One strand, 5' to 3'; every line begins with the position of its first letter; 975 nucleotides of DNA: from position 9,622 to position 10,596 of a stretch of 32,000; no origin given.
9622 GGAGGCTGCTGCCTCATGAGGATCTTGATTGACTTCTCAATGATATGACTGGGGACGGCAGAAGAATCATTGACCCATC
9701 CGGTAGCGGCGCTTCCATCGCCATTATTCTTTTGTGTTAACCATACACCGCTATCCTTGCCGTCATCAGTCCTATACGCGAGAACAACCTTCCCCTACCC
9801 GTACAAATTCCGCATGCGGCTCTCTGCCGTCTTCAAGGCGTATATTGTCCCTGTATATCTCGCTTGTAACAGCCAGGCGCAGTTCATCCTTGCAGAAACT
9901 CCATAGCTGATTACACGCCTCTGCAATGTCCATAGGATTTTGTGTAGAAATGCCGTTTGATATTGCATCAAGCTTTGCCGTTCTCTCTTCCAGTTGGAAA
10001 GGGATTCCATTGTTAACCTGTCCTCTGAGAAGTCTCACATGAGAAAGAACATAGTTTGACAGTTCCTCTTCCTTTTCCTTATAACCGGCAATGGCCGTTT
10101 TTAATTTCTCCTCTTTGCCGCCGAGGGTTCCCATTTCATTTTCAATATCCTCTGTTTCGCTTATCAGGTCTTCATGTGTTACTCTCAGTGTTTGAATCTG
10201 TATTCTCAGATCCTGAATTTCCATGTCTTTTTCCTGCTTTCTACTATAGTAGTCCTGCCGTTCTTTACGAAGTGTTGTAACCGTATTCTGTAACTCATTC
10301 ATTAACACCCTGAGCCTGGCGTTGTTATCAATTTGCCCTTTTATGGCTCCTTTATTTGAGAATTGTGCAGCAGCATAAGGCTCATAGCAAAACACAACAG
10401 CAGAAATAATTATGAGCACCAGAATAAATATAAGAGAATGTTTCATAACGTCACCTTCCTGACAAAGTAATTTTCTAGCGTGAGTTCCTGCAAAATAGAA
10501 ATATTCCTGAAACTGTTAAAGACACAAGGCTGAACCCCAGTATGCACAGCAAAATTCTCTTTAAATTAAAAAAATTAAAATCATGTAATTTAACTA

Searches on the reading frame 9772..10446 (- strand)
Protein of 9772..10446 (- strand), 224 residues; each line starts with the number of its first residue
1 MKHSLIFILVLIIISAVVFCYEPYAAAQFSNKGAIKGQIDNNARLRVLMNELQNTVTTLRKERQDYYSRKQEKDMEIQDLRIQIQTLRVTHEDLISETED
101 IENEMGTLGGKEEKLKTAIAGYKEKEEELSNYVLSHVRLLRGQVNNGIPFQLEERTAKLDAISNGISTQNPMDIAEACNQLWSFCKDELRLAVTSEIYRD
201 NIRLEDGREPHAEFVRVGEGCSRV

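Call 60: search_protein_families(library=pfam, proteins=[window:9772-10446:-], max_evalue=0.001)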
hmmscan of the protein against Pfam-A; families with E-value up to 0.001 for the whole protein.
window:9772-10446:- (224 aa): 4 families
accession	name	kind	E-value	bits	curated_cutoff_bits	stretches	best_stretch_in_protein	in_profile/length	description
PF11932.13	DUF3450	-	5e-13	49.3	32.6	1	50-218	19-185/241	Protein of unknown function (DUF3450)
PF05010.19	TACC_C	-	0.0004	20.6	29.9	1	40-133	36-119/201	Transforming acidic coiled-coil-containing protein (TACC), C-terminal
PF17675.6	APG6_N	-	0.0005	21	45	1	47-138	9-102/132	Apg6 coiled-coil region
PF00992.25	Troponin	-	0.00086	20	26.2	1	41-88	45-92/134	Troponin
